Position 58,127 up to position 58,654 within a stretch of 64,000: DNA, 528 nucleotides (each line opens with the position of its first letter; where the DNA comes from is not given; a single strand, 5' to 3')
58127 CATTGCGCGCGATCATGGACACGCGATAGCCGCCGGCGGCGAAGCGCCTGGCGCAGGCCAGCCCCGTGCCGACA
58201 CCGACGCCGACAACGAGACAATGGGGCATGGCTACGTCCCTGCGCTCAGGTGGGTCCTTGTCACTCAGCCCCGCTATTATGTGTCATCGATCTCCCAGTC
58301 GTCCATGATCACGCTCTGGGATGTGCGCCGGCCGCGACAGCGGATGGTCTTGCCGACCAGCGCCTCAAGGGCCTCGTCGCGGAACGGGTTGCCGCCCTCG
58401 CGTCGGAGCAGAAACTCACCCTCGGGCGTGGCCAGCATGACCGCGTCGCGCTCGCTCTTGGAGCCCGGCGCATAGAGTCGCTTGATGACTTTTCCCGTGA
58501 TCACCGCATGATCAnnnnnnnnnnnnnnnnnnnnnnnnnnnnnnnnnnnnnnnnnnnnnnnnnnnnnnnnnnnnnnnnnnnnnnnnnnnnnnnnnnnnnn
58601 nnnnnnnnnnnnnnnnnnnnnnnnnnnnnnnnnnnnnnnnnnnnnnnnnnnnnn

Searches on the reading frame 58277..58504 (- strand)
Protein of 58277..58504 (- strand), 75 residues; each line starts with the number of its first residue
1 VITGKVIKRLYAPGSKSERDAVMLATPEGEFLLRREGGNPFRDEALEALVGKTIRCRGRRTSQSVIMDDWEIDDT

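Call 3: search_protein_families(library=pfam, proteins=[window:58277-58504:-], max_evalue=1)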
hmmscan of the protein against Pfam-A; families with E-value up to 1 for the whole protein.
window:58277-58504:- (75 aa): 0 families

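Call 4: search_protein_families(library=ncbifam, proteins=[window:58277-58504:-], max_evalue=1)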
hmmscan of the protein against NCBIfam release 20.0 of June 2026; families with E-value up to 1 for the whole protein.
window:58277-58504:- (75 aa): 0 families

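Call 27: find_homologous_proteins(query=window:58277-58504:-, max_evalue=0.001)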
Query window:58277-58504:- (75 aa): 7 proteins with E <= 0.001 among 7 candidates.
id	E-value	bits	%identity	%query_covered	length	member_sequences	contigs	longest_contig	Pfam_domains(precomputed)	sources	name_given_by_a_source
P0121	2.9e-42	159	100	100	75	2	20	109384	-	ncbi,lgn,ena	-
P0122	1.2e-19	87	60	99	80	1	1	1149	-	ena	-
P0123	3.5e-19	86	60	93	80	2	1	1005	-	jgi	jgi:hypothetical protein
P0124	4.1e-19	85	63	91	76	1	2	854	-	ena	-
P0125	1.9e-18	83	57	96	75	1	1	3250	-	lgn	-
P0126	5.8e-17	79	59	93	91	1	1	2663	-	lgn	-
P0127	2.1e-16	77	57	89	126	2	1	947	-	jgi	jgi:hypothetical protein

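Call 32: find_homologous_proteins(query=A3, max_evalue=0.001)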
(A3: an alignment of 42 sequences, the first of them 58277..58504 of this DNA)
Query A3 (42 sequences) (75 aa, profile of the alignment): 1871 proteins with E <= 0.001 among 6263 candidates; the best 120 are listed.
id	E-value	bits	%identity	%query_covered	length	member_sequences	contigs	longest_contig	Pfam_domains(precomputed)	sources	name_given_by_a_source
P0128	2.0e-32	128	62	92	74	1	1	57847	-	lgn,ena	-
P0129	8.4e-32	126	62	92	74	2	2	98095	-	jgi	jgi:hypothetical protein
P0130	1.3e-31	126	62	92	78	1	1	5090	-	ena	-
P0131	3.2e-31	125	58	92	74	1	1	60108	-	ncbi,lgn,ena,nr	ncbi:MAG TPA: hypothetical protein VJS44_11460 [Pyrinomonadaceae bacterium]|nr:hypothetical protein 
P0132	5.5e-31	124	61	92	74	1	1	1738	-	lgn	-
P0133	5.8e-31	124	54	93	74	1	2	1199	-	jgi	jgi:hypothetical protein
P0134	7.5e-31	123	64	92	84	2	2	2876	-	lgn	-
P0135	8.3e-31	123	59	92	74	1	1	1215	-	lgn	-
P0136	8.5e-31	123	61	92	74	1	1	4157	-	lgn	-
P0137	8.8e-31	123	55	92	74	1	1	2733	-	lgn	-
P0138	9.6e-31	123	51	93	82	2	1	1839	-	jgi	jgi:hypothetical protein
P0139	1.0e-30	123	61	92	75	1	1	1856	-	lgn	-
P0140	1.1e-30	123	59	92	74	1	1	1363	-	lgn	-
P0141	1.3e-30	123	60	93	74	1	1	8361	-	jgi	jgi:hypothetical protein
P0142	2.0e-30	122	54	89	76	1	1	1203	-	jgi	jgi:hypothetical protein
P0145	2.6e-30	122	55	92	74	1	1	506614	-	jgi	jgi:hypothetical protein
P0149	4.4e-30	121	57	92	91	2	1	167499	-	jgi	jgi:hypothetical protein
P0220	1.1e-28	116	46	95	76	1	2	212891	-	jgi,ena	jgi:hypothetical protein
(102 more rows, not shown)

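Call 40: search_protein_families(library=padloc, proteins=[window:58277-58504:-], max_evalue=1)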
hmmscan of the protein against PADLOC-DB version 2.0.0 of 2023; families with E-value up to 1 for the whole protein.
window:58277-58504:- (75 aa): 0 families

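Call 41: search_protein_families(library=phrogs, proteins=[window:58277-58504:-], max_evalue=1)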
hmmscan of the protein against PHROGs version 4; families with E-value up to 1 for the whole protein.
window:58277-58504:- (75 aa): 0 families

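Call 49: predict_structure(alignment_id=A4)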
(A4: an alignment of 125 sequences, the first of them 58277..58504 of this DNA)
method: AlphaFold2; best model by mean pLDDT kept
length: 75 residues; sequences in the alignment: 125
mean_pLDDT: 91.2   pTM: 0.78
mean pLDDT of the five models: 91.2, 89.4, 87.8, 87.4, 87.3
residues with pLDDT >= 90: 54; 70-90: 20; 50-70: 1; < 50: 0
segments of 3 or more residues with pLDDT < 50: none
pLDDT, mean of each block of 10 residues (from residue 1): 94 87 94 90 90 95 93 84
secondary structure, 60 per line:
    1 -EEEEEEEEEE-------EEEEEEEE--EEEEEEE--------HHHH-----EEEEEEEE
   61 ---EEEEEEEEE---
elements in order: E2-11 E19-26 E29-35 H44-47 E53-60 E64-72

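Call 72: search_protein_representatives(alignment_id=A4)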
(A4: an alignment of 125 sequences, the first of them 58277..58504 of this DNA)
Query: 125 sequences, 84 profile positions. Proteins with E-value up to 0.001 (for the whole library): 794; up to 1e-10: 432; up to 1e-30: 1. The best 150 are listed.
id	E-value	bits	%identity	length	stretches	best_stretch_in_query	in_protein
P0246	3.3e-32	126.1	-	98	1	3-81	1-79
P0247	2.0e-30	120.4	-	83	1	3-79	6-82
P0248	3.9e-29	116.2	-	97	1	2-77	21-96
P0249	4.8e-29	115.9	-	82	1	3-77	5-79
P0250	7.5e-29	115.3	-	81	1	3-80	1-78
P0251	8.3e-29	115.2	-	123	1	3-79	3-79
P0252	1.7e-28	114.2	-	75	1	3-75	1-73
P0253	2.7e-28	113.5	-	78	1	3-77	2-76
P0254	3.2e-28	113.3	-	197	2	5-76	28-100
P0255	3.3e-28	113.3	-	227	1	4-81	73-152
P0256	4.2e-28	112.9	-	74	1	3-75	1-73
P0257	5.0e-28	112.7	-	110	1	3-75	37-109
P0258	6.1e-28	112.4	-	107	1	3-75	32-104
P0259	1.1e-27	111.6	-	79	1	3-79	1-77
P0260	1.3e-27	111.4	-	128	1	3-79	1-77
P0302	3.8e-23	97.0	-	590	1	4-76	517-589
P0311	1.0e-22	95.6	-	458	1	2-78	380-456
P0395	3.5e-19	84.3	-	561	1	5-76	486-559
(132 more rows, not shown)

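Call 83: find_encoding_contigs(protein=P0145, flank=6000, max_places=1)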
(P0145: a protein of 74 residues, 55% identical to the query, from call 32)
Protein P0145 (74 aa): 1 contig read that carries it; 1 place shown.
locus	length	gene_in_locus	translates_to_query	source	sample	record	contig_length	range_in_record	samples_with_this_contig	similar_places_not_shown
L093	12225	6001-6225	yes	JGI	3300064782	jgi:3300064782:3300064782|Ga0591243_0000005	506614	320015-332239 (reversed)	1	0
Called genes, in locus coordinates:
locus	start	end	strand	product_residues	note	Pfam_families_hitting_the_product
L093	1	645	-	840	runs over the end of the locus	PF01564:Spermine_synth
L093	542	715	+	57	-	-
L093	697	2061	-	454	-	PF01882:DUF58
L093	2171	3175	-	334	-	PF20030:bpMoxR, PF00004:AAA (weak), PF07726:AAA_3, PF07728:AAA_5, PF17863:AAA_lid_2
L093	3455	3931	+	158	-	PF07963:N_methyl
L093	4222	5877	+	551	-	PF01364:Peptidase_C25 (weak)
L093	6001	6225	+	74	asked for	-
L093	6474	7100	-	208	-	-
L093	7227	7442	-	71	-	-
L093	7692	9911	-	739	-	PF24684:Vgb_lyase (weak), PF07494:Reg_prop (faint)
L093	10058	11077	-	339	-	PF00899:ThiF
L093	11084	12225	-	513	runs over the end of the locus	PF01487:DHquinase_I, PF08501:Shikimate_dh_N, PF01488:Shikimate_DH (weak), PF18317:SDH_C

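Call 84: find_encoding_contigs(protein=P0149, flank=6000, max_places=1)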
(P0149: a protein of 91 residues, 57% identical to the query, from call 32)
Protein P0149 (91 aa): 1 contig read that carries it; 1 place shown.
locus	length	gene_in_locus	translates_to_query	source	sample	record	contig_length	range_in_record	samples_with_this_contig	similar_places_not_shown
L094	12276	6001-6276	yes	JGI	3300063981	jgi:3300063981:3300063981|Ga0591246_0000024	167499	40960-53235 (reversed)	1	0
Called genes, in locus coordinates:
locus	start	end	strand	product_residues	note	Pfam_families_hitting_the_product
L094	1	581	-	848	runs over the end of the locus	PF07690:MFS_1 (weak), PF01564:Spermine_synth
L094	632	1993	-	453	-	PF01882:DUF58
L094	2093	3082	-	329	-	PF20030:bpMoxR, PF00004:AAA (weak), PF07726:AAA_3, PF07728:AAA_5, PF17863:AAA_lid_2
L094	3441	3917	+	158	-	PF07963:N_methyl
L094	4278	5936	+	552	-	PF01364:Peptidase_C25 (faint)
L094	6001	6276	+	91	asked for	-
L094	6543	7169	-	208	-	-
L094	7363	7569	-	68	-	-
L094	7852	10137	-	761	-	PF07494:Reg_prop (faint), PF24684:Vgb_lyase (weak)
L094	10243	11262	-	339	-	PF00899:ThiF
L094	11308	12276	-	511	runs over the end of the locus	PF01487:DHquinase_I, PF08501:Shikimate_dh_N, PF01488:Shikimate_DH (weak), PF18317:SDH_C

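Call 85: find_encoding_contigs(protein=P0220, flank=6000, max_places=1)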
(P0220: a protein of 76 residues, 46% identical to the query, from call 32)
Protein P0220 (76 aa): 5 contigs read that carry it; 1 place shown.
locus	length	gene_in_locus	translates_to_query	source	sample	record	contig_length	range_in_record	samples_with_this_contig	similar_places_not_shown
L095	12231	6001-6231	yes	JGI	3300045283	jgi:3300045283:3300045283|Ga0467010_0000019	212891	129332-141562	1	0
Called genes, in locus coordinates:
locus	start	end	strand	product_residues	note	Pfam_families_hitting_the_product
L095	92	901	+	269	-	-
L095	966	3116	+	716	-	PF02366:PMT (weak), PF13424:TPR_12 (weak), PF13431:TPR_17 (weak), PF13432:TPR_16, PF14559:TPR_19 (weak), PF13424:TPR_12, PF14559:TPR_19, PF14559:TPR_19, +19 more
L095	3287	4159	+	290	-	PF00795:CN_hydrolase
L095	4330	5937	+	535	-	PF01364:Peptidase_C25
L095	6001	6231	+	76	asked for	-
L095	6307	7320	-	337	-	PF00296:Bac_luciferase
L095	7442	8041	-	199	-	-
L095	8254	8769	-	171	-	-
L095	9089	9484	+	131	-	PF00903:Glyoxalase, PF18029:Glyoxalase_6 (weak)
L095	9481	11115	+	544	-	PF07969:Amidohydro_3, PF01979:Amidohydro_1 (weak)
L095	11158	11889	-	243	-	PF13489:Methyltransf_23, PF13847:Methyltransf_31, PF08241:Methyltransf_11, PF08242:Methyltransf_12, PF13649:Methyltransf_25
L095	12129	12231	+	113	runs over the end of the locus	-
